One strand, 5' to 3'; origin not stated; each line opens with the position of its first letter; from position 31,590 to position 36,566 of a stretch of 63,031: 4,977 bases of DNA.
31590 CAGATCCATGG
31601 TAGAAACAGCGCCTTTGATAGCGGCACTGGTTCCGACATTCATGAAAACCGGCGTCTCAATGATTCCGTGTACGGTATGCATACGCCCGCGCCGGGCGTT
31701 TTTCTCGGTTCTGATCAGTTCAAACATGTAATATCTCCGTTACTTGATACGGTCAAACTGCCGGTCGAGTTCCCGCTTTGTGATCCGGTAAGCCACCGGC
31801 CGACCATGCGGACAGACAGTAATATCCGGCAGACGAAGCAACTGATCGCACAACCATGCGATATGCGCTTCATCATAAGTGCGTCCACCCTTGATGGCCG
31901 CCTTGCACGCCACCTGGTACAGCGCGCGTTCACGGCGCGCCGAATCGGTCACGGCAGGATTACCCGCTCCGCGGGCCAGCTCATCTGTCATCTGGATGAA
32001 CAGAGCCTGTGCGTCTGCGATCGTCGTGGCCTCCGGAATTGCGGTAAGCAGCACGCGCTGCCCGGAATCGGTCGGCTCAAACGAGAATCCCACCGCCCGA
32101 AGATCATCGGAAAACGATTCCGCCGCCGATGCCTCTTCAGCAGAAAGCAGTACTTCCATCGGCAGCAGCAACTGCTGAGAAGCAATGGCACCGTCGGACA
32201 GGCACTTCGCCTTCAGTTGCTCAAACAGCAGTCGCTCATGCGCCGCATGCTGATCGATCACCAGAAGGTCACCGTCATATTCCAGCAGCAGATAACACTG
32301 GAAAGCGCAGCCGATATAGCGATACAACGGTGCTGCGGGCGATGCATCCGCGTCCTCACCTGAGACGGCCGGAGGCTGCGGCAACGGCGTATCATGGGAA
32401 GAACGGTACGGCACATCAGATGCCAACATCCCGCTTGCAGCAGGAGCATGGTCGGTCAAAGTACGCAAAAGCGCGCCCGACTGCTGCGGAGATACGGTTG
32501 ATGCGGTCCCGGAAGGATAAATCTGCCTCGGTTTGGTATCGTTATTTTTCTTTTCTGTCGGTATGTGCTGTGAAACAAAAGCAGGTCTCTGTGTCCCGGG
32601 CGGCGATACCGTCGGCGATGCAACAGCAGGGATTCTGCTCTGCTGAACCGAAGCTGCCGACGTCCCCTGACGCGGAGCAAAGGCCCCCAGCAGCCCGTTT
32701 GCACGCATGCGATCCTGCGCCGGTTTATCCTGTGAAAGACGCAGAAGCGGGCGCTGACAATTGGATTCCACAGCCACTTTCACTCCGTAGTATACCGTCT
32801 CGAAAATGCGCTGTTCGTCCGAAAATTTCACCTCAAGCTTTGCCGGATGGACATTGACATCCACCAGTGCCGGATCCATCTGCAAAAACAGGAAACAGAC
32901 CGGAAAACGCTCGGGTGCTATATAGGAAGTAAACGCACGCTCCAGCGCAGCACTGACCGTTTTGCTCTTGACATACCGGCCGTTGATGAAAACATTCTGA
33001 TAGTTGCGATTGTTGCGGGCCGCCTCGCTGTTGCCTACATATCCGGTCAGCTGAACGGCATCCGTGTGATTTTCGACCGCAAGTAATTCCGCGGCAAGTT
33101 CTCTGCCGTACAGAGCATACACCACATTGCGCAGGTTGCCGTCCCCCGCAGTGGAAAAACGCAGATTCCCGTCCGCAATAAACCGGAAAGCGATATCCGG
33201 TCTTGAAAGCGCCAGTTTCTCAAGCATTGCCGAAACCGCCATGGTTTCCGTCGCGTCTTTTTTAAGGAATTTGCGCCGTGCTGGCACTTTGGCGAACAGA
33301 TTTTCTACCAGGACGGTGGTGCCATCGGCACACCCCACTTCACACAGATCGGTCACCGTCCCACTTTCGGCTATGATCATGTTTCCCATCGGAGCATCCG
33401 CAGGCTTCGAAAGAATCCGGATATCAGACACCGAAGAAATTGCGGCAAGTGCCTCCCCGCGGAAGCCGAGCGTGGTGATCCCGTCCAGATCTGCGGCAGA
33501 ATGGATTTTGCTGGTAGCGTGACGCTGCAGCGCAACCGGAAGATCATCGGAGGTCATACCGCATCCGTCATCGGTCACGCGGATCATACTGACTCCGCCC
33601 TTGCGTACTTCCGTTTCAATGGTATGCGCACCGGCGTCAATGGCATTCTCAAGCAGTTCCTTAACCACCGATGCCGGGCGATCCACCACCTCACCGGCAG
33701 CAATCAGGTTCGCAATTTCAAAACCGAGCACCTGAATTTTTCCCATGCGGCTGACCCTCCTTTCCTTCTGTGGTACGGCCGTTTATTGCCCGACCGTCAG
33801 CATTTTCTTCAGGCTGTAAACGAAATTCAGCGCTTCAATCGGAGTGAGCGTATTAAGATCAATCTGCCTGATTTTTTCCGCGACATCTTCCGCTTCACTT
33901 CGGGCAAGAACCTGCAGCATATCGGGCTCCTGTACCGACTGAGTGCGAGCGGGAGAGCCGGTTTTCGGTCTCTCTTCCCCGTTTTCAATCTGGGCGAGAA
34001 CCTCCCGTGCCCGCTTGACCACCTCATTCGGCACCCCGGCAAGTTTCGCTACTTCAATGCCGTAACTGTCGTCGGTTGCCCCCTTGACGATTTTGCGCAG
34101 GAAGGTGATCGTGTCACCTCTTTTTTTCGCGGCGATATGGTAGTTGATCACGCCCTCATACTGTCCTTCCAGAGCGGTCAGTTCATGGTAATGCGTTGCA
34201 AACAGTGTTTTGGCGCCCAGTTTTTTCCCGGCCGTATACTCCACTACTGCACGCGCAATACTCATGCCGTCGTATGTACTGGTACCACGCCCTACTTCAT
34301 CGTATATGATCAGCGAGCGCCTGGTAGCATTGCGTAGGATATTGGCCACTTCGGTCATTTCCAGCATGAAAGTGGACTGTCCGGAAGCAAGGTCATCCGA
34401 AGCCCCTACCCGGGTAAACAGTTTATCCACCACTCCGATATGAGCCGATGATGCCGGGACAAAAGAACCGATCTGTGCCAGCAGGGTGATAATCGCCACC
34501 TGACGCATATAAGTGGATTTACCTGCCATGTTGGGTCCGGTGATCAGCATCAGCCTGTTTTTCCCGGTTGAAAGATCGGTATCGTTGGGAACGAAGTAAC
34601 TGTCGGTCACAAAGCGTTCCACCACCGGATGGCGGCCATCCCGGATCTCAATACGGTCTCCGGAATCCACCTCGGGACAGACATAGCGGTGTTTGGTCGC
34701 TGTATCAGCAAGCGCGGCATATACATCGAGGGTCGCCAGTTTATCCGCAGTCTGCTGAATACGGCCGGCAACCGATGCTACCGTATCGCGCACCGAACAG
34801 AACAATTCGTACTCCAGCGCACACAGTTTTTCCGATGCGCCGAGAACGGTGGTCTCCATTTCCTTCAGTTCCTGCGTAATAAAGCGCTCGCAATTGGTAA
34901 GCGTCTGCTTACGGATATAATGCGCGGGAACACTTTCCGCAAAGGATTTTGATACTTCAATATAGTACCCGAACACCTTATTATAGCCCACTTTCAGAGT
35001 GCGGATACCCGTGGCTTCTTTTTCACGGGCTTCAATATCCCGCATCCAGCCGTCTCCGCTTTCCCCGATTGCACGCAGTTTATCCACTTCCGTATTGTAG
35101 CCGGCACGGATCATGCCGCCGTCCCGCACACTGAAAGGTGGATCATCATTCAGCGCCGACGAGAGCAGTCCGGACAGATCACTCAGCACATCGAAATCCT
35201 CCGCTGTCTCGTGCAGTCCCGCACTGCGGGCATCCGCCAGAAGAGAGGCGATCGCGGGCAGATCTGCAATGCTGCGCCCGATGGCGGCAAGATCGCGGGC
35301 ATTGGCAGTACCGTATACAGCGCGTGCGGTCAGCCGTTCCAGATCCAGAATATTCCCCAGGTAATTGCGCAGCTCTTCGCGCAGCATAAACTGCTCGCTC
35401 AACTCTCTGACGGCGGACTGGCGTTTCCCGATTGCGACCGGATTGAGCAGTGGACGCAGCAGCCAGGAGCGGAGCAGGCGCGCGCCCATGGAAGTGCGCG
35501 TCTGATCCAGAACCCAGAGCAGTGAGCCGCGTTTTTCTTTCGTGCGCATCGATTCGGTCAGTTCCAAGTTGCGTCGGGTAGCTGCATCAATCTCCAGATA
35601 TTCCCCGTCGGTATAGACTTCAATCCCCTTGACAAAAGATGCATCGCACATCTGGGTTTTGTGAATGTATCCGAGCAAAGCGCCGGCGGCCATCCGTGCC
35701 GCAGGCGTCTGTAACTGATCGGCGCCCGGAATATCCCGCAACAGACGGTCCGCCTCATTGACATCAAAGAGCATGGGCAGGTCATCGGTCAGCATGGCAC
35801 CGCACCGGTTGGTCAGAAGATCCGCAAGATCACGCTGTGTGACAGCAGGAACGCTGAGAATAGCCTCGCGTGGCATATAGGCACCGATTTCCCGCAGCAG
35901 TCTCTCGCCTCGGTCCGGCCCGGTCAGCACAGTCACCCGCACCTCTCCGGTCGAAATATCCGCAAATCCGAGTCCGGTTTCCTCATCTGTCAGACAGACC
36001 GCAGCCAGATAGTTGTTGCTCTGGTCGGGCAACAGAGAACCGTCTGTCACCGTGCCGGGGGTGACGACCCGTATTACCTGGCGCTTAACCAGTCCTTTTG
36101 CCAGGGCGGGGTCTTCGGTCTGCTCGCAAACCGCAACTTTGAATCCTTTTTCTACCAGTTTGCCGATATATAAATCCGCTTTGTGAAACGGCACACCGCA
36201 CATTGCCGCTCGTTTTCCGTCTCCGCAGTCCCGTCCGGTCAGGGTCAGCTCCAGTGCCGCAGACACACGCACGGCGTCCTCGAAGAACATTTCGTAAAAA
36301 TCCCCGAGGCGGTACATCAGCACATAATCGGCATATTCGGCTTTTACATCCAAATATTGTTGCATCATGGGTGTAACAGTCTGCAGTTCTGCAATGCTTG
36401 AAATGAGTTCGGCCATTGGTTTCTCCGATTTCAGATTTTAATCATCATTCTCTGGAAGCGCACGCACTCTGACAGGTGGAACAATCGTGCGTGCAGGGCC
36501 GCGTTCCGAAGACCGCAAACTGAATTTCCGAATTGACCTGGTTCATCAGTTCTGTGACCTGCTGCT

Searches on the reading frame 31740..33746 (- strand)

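Call 49: search_protein_families(library=pfam, proteins=[window:31740-33746:-], max_evalue=0.00001)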
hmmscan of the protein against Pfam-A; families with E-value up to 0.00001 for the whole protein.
window:31740-33746:- (668 aa): 4 families
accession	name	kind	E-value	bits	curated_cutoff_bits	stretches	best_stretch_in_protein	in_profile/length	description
PF01119.25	DNA_mis_repair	-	2.3e-37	127.7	26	1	210-324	2-116/119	DNA mismatch repair protein, C-terminal domain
PF08676.16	MutL_C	-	2.8e-30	105.3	25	1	479-623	2-141/142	MutL C terminal dimerisation domain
PF13589.12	HATPase_c_3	-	8.8e-12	45.7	25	1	25-117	4-96/137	Histidine kinase-, DNA gyrase B-, and HSP90-like ATPase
PF02518.31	HATPase_c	-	9.7e-08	32.9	26.4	1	22-78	4-63/111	Histidine kinase-, DNA gyrase B-, and HSP90-like ATPase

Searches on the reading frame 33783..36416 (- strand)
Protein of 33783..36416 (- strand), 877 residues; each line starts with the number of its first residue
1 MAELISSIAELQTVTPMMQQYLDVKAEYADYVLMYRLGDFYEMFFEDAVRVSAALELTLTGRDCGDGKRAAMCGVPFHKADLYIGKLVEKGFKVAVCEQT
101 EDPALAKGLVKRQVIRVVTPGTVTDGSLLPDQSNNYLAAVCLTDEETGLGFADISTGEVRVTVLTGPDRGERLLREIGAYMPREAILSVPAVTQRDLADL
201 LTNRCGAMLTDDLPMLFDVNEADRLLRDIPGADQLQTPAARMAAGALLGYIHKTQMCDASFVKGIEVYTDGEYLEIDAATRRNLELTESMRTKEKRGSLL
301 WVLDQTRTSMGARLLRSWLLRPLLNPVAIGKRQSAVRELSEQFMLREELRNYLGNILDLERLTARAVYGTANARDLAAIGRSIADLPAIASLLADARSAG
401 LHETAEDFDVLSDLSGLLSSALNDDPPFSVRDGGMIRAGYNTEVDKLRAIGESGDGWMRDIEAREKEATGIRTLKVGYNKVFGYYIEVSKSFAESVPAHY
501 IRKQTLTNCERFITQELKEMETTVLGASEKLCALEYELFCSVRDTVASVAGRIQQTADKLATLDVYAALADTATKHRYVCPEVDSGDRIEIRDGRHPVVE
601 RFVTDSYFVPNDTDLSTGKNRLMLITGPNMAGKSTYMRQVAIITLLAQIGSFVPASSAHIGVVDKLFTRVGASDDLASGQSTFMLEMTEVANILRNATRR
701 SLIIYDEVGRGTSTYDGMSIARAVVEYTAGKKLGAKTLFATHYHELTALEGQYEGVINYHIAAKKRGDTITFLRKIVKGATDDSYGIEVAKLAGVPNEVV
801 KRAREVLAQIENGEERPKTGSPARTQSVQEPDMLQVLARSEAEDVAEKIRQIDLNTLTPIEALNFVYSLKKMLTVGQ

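Call 49: search_protein_families(library=pfam, proteins=[window:33783-36416:-], max_evalue=0.00001)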
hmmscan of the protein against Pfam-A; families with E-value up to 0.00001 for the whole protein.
window:33783-36416:- (877 aa): 5 families
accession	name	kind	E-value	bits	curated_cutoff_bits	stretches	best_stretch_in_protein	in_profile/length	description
PF00488.27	MutS_V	-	2.4e-85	285.7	30.2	1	623-811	1-188/188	MutS domain V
PF05192.23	MutS_III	-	2.9e-54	184.8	34.1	1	279-570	1-194/194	MutS domain III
PF01624.25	MutS_I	-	1.3e-43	148.2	20.6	1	15-126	1-112/113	MutS domain I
PF05190.23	MutS_IV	-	2e-27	95.7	22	1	439-529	1-91/92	MutS family domain IV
PF05188.22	MutS_II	-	4.7e-10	40.4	25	1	135-256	1-126/133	MutS domain II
